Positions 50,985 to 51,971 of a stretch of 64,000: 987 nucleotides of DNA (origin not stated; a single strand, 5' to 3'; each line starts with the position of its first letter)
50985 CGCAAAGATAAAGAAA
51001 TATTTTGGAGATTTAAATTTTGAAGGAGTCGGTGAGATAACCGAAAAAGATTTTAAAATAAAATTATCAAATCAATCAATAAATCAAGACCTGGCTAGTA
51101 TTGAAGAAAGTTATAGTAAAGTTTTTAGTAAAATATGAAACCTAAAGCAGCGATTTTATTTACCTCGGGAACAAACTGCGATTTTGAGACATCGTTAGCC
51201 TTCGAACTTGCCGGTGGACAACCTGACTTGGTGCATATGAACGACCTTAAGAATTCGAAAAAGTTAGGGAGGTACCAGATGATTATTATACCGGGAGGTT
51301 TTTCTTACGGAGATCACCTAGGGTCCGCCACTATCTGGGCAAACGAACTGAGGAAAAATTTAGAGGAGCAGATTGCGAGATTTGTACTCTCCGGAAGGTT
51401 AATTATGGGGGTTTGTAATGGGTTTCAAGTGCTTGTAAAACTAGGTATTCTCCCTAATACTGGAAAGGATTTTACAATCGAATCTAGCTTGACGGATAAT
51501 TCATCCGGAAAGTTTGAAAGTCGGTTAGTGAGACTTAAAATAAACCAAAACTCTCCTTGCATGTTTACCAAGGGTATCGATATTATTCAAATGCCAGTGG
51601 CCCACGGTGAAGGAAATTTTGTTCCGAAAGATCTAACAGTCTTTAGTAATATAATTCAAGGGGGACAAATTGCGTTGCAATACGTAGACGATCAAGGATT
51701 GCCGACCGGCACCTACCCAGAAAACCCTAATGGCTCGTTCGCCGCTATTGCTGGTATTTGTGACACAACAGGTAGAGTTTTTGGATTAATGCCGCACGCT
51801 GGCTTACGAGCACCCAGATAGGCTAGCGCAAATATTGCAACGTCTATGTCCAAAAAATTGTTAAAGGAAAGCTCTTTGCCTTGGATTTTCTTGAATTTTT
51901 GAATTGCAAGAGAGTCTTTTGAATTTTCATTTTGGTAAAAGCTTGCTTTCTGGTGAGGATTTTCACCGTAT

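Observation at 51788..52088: purQ-purM junction replaced by a perfect inverted copy of an internal purH segment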

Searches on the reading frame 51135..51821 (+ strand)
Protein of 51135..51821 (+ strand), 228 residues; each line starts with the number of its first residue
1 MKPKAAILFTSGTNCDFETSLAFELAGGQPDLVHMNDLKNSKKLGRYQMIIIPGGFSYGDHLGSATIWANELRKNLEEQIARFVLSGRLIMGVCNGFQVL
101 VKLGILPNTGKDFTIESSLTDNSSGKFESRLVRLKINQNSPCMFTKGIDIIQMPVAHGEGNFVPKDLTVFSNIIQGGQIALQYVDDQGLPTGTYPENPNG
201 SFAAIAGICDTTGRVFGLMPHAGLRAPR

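Call 6: search_protein_families(library=ncbifam, proteins=[window:51135-51821:+])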
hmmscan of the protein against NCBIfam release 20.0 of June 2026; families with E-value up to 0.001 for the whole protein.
window:51135-51821:+ (228 aa): 10 families
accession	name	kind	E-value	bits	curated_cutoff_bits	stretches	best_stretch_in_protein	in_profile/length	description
NF002252.0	PRK01175.1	equivalog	1.5e-61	207.7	298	1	2-222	3-225/261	phosphoribosylformylglycinamidine synthase subunit PurQ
TIGR01737.1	FGAM_synth_I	equivalog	5.7e-55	186.2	177.8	1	4-222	2-203/228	phosphoribosylformylglycinamidine synthase I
NF003672.0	PRK05297.1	equivalog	4.5e-50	170.2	783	1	2-222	1036-1256/1290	phosphoribosylformylglycinamidine synthase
TIGR01735.1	FGAM_synt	equivalog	1.2e-49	168.8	1123.05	1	1-222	1051-1274/1307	phosphoribosylformylglycinamidine synthase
NF002957.0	PRK03619.1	equivalog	8.7e-45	152.8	212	1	4-221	2-195/222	phosphoribosylformylglycinamidine synthase subunit PurQ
TIGR01857.1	FGAM-synthase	equivalog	9.6e-43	146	1057.05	1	2-222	977-1212/1239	phosphoribosylformylglycinamidine synthase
TIGR01739.1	tegu_FGAM_synt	hypoth_equivalog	1e-12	46.8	716.1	1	6-218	936-1165/1206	herpesvirus tegument protein/v-FGAM-synthase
NF004921.0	PRK06278.1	equivalog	1.4e-05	24.2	354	1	23-102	15-80/482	cobyrinic acid a,c-diamide synthase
NF001989.1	PRK00784.1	equivalog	7e-05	21.7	273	1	33-102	273-336/480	cobyric acid synthase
NF045636.1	isoglutsynth_GatD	equivalog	0.00057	19.3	400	1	32-108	55-122/258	lipid II isoglutaminyl synthase subunit GatD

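Call 7: find_encoding_contigs(protein=window:51135-51821:+, flank=10000, max_places=10)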
Protein window:51135-51821:+ (228 aa): 3 contigs read that carry it; 3 places shown.
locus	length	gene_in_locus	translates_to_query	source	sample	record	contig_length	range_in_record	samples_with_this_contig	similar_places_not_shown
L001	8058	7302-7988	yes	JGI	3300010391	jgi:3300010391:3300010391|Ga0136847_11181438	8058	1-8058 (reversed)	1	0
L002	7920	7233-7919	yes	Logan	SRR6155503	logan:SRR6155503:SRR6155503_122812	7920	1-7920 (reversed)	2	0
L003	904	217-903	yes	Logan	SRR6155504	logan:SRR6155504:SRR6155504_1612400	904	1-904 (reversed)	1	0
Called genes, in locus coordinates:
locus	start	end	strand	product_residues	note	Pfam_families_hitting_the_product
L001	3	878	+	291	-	?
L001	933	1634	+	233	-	PF00551:Formyl_trans_N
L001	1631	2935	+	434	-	PF02844:GARS_N, PF01071:GARS_A, PF02655:ATP-grasp_3, PF02843:GARS_C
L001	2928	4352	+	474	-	PF13230:GATase_4 (faint), PF13522:GATase_6, PF13537:GATase_7, PF00156:Pribosyltran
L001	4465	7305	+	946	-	PF18072:FGAR-AT_linker, PF00586:AIRS, PF02769:AIRS_C, PF22689:FGAR-AT_PurM_N-like (weak), PF02769:AIRS_C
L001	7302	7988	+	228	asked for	PF13507:GATase_5, PF07685:GATase_3 (weak)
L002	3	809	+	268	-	?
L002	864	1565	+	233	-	PF00551:Formyl_trans_N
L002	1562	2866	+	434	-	PF02844:GARS_N, PF01071:GARS_A, PF02655:ATP-grasp_3, PF02843:GARS_C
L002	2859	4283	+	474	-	PF13230:GATase_4 (faint), PF13522:GATase_6, PF13537:GATase_7, PF00156:Pribosyltran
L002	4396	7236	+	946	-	PF18072:FGAR-AT_linker, PF00586:AIRS, PF02769:AIRS_C, PF22689:FGAR-AT_PurM_N-like (weak), PF02769:AIRS_C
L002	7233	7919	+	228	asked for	PF13507:GATase_5, PF07685:GATase_3 (weak)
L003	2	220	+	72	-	?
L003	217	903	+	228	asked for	PF13507:GATase_5, PF07685:GATase_3 (weak)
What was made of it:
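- The chimeric PurQ protein is encoded on JGI 3300010391 contig Ga0136847_11181438 and on Logan contigs of SRR6155503 (the same contig is seen in 2 samples) and of SRR6155504 (call 7).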

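Call 20: list_cluster_members(proteins=[window:51135-51818:+, P0001, window:48298-51135:+, window:44766-45464:+])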
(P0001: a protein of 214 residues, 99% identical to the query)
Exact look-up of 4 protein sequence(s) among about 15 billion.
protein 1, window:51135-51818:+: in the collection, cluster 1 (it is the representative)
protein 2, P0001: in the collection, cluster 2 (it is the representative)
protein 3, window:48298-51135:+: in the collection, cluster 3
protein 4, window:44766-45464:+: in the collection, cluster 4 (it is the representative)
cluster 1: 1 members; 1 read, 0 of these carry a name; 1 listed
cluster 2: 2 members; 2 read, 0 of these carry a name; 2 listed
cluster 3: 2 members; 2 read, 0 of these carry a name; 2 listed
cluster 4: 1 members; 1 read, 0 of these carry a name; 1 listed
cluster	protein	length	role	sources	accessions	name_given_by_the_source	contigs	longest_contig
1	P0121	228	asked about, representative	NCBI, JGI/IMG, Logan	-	-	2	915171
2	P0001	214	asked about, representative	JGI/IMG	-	-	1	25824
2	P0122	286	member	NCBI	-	-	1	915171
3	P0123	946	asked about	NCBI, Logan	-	-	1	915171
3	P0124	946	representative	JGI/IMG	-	-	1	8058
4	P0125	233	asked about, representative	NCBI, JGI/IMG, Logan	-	-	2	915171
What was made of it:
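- The exact chimeric PurQ protein is on record from NCBI, JGI and Logan (call 20).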

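Call 23: find_encoding_contigs(protein=P0122, flank=1000, max_places=10)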
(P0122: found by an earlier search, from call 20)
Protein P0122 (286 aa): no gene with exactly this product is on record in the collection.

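Call 24: find_encoding_contigs(protein=P0123, flank=3000, max_places=10)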
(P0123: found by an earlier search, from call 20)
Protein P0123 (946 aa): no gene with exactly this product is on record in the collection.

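Call 35: find_homologous_proteins(query=window:51135-51797:+, max_evalue=1e-40)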
Query window:51135-51797:+ (221 aa): 4878 proteins with E <= 1e-40 among 8000 candidates; the best 120 are listed.
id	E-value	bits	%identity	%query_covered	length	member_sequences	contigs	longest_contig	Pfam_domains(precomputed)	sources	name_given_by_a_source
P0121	2.2e-145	500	100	100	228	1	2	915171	PF07685.21,PF13507.13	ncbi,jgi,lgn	-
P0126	4.5e-105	368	71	100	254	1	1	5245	PF13507.13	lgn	-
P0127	6.8e-105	368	72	100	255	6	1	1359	PF13507.13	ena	-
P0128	3.4e-103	362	71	100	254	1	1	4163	PF07685.21,PF13507.13,PF01965.31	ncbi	-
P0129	3.8e-103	362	73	100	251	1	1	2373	PF07685.21,PF13507.13,PF01965.31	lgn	-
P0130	4.1e-102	359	69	100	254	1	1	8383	PF13507.13,PF01965.31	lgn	-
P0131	2.3e-101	356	70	100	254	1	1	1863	PF13507.13,PF01965.31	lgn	-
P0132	1.3e-94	334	68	100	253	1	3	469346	PF07685.21,PF13507.13,PF01965.31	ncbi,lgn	ncbi:MAG: phosphoribosylformylglycinamidine synthase I [Candidatus Woykebacteria bacterium]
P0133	5.5e-94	332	64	100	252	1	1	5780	PF13507.13,PF01965.31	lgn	-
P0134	1.0e-92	328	67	100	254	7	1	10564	PF13507.13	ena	-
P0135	5.8e-85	302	59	100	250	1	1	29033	PF13507.13,PF01965.31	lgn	-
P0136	6.9e-78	279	64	86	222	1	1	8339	PF13507.13,PF01965.31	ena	-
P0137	8.7e-77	276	59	100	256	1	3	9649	PF13507.13,PF01965.31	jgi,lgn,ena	jgi:phosphoribosylformylglycinamidine synthase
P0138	8.2e-71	256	54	100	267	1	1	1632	PF07685.21,PF13507.13,PF01965.31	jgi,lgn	jgi:phosphoribosylformylglycinamidine synthase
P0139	5.5e-70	253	55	97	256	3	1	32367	PF07685.21,PF13507.13,PF01965.31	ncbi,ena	-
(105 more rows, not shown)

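Call 36: find_encoding_contigs(protein=P0132, flank=10000, max_places=3)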
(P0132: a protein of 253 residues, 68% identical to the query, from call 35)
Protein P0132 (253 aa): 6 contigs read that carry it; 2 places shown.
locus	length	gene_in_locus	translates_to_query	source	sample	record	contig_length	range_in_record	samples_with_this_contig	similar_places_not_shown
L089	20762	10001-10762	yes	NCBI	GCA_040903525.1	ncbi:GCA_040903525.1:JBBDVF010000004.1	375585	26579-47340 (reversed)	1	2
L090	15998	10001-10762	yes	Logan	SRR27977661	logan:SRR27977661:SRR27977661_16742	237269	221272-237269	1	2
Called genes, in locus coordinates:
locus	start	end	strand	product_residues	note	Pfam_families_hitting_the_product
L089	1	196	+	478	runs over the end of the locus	PF00478:IMPDH, PF00571:CBS, PF03060:NMO, PF01070:FMN_dh (weak)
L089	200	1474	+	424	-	PF00709:Adenylsucc_synt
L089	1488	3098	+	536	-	PF02142:MGS, PF01808:AICARFT_IMPCHas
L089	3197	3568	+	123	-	-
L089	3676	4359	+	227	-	PF00551:Formyl_trans_N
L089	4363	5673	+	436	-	PF02844:GARS_N, PF01071:GARS_A, PF02843:GARS_C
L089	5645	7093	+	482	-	PF13522:GATase_6, PF13537:GATase_7, PF00156:Pribosyltran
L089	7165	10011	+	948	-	PF18072:FGAR-AT_linker, PF00586:AIRS, PF02769:AIRS_C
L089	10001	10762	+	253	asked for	PF13507:GATase_5, PF01965:DJ-1_PfpI (weak), PF07685:GATase_3 (faint)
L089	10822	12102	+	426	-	PF01943:Polysacc_synt, PF13440:Polysacc_synt_3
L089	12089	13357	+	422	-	PF04932:Wzy_C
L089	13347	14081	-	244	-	PF19077:Big_13 (faint), PF09136:Glucodextran_B (weak), PF17936:Big_6 (faint)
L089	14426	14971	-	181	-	PF01476:LysM, PF23457:LysM2_NFP (faint), PF01476:LysM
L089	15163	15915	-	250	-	PF14023:Bestrophin-like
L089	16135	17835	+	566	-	PF14716:HHH_8, PF10391:DNA_pol_lambd_f (weak), PF14520:HHH_5 (weak), PF14791:DNA_pol_B_thumb, PF02811:PHP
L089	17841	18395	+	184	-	PF04011:LemA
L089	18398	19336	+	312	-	PF13793:Pribosyltran_N, PF00156:Pribosyltran, PF14572:Pribosyl_synth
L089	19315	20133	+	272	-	PF00215:OMPdecase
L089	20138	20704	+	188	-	PF18306:LDcluster4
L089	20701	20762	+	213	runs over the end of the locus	PF00156:Pribosyltran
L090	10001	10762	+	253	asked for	PF13507:GATase_5, PF01965:DJ-1_PfpI (weak), PF07685:GATase_3 (faint)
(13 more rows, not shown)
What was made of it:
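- Closest known: Reductive pseudogenisation of biosynthetic pathways in symbiotic or ultra-small bacteria. Same: The sister lineage has lost purM entirely at the same position (call 36).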

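Call 47: find_related_loci(query=A2, collection=metagenome_contigs, flank=3000)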
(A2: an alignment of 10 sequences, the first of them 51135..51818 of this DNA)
Query A2 (228 aa) in metagenome_contigs; peptide patterns used: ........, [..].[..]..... (x = any residue, [..] = any of these).
600 stretches matched a pattern (row limit reached: there are more); 598 encode a relative of the query (tblastn E <= 1e-3); the best 80 are kept; 80 distinct loci.
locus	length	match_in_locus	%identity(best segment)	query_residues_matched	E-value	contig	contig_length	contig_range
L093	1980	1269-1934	51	1-221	3e-75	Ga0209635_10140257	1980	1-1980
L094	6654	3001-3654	53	2-221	1e-71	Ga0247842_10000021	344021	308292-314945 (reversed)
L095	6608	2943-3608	52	1-221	6e-71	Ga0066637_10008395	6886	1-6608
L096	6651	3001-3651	50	1-221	2e-70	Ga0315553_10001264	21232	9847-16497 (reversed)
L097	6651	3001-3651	50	1-221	1e-69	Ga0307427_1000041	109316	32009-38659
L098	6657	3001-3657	51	2-221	1e-67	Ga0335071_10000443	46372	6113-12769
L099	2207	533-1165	51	2-221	6e-69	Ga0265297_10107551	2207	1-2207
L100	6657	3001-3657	48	2-221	4e-67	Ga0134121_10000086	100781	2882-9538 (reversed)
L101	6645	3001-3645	51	2-221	3e-67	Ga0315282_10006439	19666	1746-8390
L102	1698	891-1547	50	2-221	3e-69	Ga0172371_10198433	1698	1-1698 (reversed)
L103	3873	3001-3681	50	2-221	8e-67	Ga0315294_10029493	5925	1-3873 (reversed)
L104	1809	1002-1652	52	3-221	3e-68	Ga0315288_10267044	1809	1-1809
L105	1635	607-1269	48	2-221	1e-68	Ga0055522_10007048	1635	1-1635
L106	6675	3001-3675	49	4-221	2e-65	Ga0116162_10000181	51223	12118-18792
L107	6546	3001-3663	46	4-221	1e-63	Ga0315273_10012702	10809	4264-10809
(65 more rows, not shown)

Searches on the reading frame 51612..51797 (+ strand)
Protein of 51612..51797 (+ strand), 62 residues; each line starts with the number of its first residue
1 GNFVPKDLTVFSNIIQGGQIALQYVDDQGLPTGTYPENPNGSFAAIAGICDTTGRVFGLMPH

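Call 59: find_homologous_proteins(query=window:51612-51797:+, max_evalue=1e-8)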
Query window:51612-51797:+ (62 aa): 5 proteins with E <= 1e-8 among 8 candidates.
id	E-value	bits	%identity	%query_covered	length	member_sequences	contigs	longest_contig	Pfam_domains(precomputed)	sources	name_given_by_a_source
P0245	1.3e-12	65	59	100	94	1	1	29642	PF13507.13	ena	-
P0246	5.1e-12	63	56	100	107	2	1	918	PF13507.13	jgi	jgi:phosphoribosylformylglycinamidine synthase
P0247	9.1e-11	59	56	85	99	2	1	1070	PF13507.13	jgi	jgi:phosphoribosylformylglycinamidine synthase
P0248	7.7e-10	56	72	73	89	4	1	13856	PF13507.13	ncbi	-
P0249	2.0e-9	55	61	77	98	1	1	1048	PF13507.13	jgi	jgi:phosphoribosylformylglycinamidine synthase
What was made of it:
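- Tried and rejected: A short-query protein search for a fragment carrying an intact PurQ C-terminus of this species found none (call 59).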
